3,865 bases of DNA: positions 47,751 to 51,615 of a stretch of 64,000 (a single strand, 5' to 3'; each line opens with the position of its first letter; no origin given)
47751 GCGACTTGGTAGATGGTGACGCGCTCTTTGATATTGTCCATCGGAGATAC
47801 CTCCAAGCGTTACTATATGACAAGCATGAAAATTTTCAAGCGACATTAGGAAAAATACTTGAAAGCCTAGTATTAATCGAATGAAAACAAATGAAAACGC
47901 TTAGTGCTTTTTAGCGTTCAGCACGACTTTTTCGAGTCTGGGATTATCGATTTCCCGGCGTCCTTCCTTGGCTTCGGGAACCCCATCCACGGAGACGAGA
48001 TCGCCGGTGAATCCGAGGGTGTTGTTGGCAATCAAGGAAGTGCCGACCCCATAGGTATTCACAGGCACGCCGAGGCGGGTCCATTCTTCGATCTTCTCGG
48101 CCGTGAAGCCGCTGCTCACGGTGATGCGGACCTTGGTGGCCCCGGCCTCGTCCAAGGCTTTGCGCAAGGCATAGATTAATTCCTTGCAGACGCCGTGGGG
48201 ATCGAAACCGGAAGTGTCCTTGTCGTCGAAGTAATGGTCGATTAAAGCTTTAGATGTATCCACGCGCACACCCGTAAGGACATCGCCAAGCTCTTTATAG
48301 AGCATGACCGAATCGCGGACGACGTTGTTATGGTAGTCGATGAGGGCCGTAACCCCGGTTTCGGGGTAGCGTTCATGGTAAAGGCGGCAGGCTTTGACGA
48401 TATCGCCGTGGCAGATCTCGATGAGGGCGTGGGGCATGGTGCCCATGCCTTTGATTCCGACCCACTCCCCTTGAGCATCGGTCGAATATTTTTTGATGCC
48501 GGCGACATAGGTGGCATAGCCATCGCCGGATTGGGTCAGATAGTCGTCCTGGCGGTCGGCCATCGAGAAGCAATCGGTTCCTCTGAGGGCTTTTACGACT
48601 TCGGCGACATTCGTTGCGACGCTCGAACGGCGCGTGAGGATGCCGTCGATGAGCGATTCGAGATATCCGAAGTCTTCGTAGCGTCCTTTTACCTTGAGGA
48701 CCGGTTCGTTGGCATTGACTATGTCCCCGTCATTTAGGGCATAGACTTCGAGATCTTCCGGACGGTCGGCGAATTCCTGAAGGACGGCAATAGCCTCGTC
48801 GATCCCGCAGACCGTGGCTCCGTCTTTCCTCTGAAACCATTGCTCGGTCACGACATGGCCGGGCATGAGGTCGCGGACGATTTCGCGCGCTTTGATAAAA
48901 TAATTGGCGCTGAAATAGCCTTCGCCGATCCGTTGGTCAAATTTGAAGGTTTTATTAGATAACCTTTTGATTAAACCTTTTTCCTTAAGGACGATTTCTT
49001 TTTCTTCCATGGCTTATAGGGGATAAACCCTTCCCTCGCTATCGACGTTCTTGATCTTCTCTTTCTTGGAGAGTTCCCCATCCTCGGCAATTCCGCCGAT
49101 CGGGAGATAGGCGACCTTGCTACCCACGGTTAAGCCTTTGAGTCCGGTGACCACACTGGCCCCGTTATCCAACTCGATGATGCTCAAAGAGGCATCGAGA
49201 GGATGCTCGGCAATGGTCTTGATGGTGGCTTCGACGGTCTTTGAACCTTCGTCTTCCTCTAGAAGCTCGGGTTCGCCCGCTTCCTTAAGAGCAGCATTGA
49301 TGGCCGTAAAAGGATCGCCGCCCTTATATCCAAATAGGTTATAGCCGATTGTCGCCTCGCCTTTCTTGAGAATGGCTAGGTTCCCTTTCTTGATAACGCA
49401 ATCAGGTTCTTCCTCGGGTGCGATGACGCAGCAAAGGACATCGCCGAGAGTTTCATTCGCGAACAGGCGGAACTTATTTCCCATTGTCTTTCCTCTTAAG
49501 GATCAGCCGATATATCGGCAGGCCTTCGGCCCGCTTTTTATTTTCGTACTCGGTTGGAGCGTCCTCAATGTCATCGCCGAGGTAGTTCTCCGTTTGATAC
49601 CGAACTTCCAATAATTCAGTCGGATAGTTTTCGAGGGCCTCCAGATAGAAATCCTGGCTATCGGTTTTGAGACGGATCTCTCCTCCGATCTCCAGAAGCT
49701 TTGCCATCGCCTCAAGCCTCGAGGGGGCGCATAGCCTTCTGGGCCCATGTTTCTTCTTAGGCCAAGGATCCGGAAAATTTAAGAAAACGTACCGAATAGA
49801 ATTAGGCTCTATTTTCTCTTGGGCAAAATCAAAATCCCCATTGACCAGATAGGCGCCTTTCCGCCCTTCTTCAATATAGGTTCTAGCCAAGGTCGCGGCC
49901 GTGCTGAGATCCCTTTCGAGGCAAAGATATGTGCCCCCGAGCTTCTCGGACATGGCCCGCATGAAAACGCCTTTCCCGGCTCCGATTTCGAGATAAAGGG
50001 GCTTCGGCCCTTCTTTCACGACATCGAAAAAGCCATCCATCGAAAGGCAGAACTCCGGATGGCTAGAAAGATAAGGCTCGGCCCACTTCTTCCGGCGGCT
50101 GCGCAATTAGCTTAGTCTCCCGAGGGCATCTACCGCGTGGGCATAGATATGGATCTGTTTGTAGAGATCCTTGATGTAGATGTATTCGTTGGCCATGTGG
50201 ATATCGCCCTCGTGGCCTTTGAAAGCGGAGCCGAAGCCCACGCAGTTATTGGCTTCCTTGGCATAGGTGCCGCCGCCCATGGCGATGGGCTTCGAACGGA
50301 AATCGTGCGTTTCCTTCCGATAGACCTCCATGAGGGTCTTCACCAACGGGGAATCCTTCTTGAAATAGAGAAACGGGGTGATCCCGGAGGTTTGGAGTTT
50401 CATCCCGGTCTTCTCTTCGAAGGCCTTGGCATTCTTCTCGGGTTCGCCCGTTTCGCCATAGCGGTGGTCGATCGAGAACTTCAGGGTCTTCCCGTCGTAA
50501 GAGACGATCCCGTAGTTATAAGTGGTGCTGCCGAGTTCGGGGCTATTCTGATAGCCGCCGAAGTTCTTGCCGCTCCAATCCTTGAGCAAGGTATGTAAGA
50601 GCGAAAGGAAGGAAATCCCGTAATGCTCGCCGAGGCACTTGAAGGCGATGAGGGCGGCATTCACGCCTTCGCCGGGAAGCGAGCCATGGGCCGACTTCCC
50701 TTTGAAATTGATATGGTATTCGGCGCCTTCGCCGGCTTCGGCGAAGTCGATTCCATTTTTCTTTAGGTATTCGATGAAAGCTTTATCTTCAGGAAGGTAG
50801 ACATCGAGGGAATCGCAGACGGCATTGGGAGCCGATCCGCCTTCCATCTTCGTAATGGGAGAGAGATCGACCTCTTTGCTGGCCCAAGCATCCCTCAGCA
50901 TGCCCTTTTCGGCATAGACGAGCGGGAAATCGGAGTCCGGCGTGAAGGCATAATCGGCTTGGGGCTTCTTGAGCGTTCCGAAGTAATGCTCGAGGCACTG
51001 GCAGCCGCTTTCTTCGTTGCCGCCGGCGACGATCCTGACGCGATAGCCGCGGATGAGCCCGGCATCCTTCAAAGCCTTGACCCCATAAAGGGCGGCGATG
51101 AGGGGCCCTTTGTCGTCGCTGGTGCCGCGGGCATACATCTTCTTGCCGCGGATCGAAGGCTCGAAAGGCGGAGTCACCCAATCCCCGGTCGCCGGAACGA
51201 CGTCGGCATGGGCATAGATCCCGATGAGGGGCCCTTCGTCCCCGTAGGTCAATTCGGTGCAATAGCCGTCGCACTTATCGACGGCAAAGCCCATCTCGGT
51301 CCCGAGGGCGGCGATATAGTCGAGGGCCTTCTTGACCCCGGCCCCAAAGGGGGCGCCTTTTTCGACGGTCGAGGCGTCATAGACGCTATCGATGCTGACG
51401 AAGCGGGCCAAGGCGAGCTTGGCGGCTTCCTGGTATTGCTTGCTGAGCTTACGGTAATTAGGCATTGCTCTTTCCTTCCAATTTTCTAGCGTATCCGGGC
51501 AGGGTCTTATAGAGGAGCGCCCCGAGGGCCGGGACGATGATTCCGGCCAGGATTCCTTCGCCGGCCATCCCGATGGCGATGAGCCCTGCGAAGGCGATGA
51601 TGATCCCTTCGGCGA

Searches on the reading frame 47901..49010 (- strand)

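Call 75: search_protein_families(library=pfam, proteins=[window:47901-49010:-], max_evalue=0.00001)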
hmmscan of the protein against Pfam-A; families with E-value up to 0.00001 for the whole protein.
window:47901-49010:- (369 aa): 1 family
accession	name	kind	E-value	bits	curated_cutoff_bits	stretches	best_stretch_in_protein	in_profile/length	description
PF02749.22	QRPTase_N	-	4.6e-11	43.2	27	1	54-128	14-81/82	Quinolinate phosphoribosyl transferase, N-terminal domain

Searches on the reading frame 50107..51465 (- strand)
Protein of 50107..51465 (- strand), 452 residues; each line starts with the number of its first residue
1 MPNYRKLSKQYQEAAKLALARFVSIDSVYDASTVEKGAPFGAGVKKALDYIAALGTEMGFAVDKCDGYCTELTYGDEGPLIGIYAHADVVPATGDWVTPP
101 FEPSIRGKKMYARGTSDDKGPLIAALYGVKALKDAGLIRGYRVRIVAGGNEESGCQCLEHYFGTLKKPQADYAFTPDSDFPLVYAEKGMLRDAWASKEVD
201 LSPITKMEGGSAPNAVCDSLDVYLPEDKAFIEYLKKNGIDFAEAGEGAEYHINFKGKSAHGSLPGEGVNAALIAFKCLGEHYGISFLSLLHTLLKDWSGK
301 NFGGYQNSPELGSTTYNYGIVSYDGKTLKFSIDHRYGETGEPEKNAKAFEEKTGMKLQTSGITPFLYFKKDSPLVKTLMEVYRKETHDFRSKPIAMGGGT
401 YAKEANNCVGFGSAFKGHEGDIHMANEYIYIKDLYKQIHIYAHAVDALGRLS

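Call 75: search_protein_families(library=pfam, proteins=[window:50107-51465:-], max_evalue=0.00001)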
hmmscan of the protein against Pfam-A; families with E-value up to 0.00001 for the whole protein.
window:50107-51465:- (452 aa): 2 families
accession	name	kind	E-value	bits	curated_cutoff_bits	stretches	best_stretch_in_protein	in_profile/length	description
PF01546.33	Peptidase_M20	-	7.6e-26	91.7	24.6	1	83-445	2-204/206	Peptidase family M20/M25/M40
PF07687.19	M20_dimer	-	9.9e-06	25.9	21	0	248-280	7-39/107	Peptidase dimerisation domain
